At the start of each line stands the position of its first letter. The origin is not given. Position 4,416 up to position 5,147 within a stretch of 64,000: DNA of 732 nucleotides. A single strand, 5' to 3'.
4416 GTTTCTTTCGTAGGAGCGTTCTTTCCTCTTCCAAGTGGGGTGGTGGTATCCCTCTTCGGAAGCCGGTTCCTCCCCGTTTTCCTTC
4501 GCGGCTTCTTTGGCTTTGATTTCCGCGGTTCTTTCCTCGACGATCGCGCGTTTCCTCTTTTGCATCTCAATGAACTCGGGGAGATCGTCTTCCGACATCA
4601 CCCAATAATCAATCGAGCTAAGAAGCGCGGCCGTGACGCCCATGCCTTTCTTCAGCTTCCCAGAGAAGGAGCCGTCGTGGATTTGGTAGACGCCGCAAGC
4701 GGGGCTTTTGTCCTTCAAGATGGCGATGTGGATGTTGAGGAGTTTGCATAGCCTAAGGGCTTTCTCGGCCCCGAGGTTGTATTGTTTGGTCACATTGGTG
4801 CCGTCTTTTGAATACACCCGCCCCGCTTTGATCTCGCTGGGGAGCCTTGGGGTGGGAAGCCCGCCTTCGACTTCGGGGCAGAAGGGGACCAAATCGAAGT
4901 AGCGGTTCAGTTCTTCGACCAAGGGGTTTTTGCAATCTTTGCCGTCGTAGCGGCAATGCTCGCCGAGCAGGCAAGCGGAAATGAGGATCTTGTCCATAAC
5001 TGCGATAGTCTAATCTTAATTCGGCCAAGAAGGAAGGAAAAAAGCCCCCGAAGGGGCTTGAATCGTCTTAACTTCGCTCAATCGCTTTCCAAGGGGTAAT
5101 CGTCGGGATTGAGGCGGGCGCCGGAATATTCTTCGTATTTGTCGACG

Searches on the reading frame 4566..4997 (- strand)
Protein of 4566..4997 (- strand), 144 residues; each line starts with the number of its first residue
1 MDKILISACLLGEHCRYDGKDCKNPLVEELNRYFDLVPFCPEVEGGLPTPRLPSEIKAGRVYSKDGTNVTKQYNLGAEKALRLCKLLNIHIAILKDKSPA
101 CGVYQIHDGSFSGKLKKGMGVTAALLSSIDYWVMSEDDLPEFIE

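Call 27: search_protein_representatives(protein=window:4566-4997:-)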
Query: 144 residues. Proteins with E-value up to 0.001 (for the whole library): 6491; up to 1e-10: 2051; up to 1e-30: 119. The best 150 are listed.
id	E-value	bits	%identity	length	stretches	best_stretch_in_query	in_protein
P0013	1.1e-70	252.4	76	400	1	1-144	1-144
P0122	1.8e-52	193.3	61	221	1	1-144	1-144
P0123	1.3e-49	184.0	63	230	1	1-143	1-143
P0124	4.9e-47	175.7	59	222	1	1-138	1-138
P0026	3.3e-46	173.0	55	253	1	1-143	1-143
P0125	3.6e-46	172.9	58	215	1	1-144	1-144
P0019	1.1e-45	171.2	57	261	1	1-138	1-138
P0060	3.0e-45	169.9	61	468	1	1-143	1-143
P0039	5.8e-45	169.0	57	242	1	1-142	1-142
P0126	6.5e-44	165.5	58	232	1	1-135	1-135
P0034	1.0e-43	164.9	59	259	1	1-143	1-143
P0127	3.2e-43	163.3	55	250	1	1-143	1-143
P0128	4.5e-43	162.8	54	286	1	1-143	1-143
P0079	7.2e-43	162.1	57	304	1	1-138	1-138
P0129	7.6e-43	162.1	57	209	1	1-143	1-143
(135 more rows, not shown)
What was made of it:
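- In an exhaustive search with the N-domain alone, nearly all of the top ~50 representatives are 200-470 aa with the domain at the N-terminus (call 27).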

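Call 32: find_related_loci(query=A1, collection=genome_contigs, flank=4000)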
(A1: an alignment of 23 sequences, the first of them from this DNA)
Query A1 (144 aa) in genome_contigs; peptide patterns used: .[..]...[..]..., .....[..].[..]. (x = any residue, [..] = any of these).
599 stretches matched a pattern (row limit reached: there are more); 586 encode a relative of the query (tblastn E <= 1e-3); the best 80 are kept; 80 distinct loci.
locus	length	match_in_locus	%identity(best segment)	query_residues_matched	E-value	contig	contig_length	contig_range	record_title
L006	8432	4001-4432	93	1-144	2e-91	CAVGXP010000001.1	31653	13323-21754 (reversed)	bacterium isolate G02630-L1_cleanbin_000018 genome assembly, contig: Spades_G02630-L1_contig_618, whole genome shotgun s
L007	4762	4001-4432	85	1-144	2e-84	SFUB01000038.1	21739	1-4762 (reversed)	MAG: bacterium isolate W1P33.029 Contig1995, whole genome shotgun sequence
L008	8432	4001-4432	84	1-144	6e-84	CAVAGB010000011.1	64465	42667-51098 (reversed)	Erysipelotrichaceae bacterium isolate H07605-L1_cleanbin_000011 genome assembly, contig: Spades_H07605-L1_contig_153, wh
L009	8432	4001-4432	81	1-144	2e-82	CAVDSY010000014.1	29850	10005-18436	bacterium isolate H07627-L1_cleanbin_000039 genome assembly, contig: Spades_H07627-L1_contig_865, whole genome shotgun s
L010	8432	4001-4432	79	1-144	7e-81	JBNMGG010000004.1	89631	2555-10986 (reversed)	MAG: Candidatus Enteromonas sp. isolate CM_BacEnt99.154 k141_64007_length_89631_cov_12.1322, whole genome shotgun sequen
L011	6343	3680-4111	78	1-144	5e-79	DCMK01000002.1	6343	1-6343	MAG TPA_asm: Bacillales bacterium UBA1624 UBA1624_contig_7563, whole genome shotgun sequence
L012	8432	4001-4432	78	1-144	8e-76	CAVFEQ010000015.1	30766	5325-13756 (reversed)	Paludibacteraceae bacterium isolate G02652-L1_cleanbin_000026 genome assembly, contig: Spades_G02652-L1_contig_889, whol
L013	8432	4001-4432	76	1-144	6e-75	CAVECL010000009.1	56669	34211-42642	Parasutterella excrementihominis isolate H07647-L1_cleanbin_000019 genome assembly, contig: Spades_H07647-L1_contig_256,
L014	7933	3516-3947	76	1-144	4e-74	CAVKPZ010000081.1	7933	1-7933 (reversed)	Lachnospiraceae bacterium isolate H07689-L1_cleanbin_000017 genome assembly, contig: Spades_H07689-L1_contig_4654, whole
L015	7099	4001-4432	63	1-144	3e-56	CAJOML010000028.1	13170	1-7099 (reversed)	uncultured Bacilli bacterium isolate Reindeer_2_mag_150 genome assembly, contig: scaffold_4066, whole genome shotgun seq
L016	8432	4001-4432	60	1-144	1e-55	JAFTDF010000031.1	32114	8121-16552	MAG: Bacilli bacterium isolate RGIG3712 Goat_Rumen.Co__c2089274, whole genome shotgun sequence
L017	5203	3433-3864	59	1-144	7e-54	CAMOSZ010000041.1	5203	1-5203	MAG: uncultured Bacillales bacterium isolate SRR873609_bin.146_metaWRAP_v1.3_MAG genome assembly, contig: ERZ1756109_164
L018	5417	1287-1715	59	1-143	9e-54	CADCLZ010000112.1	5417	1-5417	MAG: uncultured Erysipelotrichaceae bacterium isolate RUG14760 genome assembly, contig: RUG14760_asm_112, whole genome s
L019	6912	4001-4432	56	1-144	4e-53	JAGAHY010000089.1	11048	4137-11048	MAG: Bacilli bacterium isolate RGIG8459 Water_deer_Abomasum.Co__c267095, whole genome shotgun sequence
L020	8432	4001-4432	57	1-144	1e-52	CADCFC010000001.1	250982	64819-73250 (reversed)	MAG: uncultured Erysipelotrichaceae bacterium isolate RUG14596 genome assembly, contig: RUG14596_asm_1, whole genome sho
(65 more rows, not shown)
